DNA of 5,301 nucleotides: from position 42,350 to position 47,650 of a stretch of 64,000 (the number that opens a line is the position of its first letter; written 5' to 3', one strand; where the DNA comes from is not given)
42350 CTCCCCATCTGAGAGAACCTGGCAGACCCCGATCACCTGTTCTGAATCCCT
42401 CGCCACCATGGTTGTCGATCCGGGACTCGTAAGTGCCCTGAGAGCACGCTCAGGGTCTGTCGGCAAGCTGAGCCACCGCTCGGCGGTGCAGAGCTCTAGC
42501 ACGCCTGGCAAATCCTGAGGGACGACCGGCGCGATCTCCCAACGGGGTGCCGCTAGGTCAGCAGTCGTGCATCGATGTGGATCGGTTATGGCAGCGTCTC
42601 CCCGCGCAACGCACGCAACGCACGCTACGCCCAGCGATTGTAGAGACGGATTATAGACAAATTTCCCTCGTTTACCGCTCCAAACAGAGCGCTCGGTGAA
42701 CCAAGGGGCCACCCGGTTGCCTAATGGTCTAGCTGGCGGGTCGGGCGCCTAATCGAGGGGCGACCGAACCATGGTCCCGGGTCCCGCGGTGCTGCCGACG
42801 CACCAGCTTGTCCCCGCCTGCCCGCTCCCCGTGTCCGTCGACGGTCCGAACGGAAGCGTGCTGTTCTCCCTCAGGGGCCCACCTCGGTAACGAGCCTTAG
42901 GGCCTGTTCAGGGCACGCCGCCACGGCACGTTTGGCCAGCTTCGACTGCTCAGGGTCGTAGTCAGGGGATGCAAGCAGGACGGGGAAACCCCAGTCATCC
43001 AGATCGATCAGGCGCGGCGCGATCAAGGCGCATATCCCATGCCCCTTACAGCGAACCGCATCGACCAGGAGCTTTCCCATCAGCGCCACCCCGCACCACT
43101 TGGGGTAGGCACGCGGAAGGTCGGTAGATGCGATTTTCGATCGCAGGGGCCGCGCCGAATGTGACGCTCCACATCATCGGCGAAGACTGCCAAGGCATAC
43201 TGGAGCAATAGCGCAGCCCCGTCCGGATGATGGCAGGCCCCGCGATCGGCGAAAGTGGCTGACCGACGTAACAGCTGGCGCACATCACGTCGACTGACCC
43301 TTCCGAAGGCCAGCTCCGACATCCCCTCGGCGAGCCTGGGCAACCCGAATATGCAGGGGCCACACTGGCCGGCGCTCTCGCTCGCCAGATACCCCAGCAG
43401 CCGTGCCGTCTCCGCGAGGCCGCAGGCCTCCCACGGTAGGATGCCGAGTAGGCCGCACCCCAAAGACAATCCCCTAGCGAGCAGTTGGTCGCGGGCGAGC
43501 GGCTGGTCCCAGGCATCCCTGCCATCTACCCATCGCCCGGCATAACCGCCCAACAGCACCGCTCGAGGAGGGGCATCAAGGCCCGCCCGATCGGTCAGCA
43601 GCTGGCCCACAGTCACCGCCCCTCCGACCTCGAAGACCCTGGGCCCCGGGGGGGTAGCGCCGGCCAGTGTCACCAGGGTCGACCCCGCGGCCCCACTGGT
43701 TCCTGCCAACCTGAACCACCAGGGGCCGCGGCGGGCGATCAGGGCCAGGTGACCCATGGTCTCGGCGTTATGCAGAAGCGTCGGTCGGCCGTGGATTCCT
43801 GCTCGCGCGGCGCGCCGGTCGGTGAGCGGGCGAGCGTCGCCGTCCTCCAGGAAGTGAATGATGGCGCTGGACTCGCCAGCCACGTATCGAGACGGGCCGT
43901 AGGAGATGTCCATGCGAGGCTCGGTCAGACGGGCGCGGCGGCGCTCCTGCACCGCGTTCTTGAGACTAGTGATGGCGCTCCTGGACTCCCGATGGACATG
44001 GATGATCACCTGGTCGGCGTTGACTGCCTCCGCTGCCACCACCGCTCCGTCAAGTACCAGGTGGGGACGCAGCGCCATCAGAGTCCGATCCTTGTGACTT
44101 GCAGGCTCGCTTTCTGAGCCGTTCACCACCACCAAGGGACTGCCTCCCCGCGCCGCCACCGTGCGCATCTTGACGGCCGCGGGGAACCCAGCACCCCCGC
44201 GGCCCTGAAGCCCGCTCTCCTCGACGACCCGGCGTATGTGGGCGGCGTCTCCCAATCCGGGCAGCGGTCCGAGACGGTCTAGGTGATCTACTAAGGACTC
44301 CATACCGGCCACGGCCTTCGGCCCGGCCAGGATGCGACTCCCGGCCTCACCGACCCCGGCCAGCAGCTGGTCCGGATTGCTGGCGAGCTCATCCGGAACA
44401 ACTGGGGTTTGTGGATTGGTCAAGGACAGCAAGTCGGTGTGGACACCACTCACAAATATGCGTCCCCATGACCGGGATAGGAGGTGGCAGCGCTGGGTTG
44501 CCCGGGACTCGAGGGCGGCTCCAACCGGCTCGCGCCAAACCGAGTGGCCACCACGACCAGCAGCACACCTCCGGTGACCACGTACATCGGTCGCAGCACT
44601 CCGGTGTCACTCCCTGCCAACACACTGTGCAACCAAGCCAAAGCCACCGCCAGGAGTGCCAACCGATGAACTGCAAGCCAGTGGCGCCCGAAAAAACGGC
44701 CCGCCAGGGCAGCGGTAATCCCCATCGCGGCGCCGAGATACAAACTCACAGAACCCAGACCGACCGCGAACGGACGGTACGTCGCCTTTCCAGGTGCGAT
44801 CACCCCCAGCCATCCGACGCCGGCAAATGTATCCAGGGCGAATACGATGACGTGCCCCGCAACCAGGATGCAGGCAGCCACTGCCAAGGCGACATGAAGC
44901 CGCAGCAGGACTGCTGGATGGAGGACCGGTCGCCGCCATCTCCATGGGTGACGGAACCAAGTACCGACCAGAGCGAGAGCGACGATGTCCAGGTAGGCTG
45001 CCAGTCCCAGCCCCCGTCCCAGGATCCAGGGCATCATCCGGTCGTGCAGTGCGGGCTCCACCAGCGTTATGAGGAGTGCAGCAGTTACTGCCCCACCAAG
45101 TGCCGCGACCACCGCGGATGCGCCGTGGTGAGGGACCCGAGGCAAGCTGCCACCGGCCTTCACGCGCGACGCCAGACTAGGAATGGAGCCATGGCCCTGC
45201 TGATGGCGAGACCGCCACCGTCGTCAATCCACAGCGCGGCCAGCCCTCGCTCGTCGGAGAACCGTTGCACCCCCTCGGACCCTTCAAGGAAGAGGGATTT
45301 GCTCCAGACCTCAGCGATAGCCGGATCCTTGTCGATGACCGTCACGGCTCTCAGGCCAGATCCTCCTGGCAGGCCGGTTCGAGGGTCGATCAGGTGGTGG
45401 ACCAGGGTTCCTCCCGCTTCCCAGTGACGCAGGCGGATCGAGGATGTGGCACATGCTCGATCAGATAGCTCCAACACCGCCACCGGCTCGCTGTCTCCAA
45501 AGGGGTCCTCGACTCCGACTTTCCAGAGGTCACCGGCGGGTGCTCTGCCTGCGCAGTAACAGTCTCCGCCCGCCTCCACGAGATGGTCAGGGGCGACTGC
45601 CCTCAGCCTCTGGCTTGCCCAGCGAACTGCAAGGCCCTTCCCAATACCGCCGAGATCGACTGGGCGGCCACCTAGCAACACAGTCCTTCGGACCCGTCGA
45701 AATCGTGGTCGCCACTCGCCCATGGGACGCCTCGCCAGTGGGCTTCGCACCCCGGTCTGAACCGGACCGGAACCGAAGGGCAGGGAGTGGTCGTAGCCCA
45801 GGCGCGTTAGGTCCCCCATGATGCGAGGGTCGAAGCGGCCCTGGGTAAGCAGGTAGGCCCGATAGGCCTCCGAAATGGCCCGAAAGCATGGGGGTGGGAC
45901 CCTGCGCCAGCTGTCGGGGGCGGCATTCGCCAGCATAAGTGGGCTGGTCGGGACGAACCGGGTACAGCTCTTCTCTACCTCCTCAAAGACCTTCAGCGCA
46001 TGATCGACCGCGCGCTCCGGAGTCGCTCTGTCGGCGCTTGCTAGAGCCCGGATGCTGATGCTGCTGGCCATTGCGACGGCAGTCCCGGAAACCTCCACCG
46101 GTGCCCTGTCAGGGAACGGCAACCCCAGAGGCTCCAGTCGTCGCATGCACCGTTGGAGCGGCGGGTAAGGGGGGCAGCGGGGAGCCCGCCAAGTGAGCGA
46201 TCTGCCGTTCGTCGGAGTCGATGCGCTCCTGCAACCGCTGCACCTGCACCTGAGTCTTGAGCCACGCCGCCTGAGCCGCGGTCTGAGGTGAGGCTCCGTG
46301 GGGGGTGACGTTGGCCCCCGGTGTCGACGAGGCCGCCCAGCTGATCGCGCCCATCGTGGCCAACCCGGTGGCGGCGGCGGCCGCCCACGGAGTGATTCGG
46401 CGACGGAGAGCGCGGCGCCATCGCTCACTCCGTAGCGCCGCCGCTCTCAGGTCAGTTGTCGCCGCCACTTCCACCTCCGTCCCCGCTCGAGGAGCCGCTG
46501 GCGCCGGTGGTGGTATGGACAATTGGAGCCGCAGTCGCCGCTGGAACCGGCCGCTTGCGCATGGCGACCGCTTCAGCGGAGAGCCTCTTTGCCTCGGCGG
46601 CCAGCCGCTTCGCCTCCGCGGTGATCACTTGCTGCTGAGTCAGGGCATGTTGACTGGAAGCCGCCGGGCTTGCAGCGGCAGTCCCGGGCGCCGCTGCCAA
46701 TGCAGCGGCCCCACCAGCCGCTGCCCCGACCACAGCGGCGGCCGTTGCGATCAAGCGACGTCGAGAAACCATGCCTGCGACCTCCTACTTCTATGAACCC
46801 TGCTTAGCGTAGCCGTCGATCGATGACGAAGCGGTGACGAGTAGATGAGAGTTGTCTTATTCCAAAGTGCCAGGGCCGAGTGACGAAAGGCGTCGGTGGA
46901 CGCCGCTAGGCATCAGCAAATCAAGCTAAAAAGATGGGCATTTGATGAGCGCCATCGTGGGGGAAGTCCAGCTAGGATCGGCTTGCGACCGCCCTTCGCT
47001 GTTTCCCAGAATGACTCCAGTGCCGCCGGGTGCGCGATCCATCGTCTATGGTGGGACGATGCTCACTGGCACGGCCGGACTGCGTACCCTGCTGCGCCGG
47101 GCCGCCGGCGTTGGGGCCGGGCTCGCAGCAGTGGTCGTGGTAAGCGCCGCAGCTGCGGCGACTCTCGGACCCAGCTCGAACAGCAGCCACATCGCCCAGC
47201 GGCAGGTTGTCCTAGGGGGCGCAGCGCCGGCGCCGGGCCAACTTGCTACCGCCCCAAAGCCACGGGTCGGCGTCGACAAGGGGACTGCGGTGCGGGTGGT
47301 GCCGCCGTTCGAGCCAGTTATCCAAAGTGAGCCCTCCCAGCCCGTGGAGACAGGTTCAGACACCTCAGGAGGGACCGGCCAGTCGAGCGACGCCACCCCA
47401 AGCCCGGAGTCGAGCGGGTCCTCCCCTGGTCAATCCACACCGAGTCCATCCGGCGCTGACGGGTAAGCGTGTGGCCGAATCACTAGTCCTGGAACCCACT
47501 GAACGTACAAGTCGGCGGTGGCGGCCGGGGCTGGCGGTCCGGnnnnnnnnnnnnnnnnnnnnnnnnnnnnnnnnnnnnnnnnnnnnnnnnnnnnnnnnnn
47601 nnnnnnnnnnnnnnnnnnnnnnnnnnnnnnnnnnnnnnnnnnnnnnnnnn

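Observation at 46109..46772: Two tandem paralogous mini-ORFs whose shared C-terminal motif is conserved at protein level but recoded at DNA level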

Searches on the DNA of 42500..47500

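Call 45: search_rna_families(source=window, start=42500, end=47500, threshold=evalue, max_evalue=1)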
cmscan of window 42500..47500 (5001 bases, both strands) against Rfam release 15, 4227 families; matches with E-value up to 1: 0.
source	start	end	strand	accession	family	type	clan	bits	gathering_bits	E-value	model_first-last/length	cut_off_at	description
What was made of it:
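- No slippery site or conserved RNA structure was looked for or seen, and Rfam found nothing (call 45). No Rfam family matches (call 45).
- Tried and rejected: Rfam found no family in 42500-47500, so there is no FMN riboswitch or leader (call 45).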
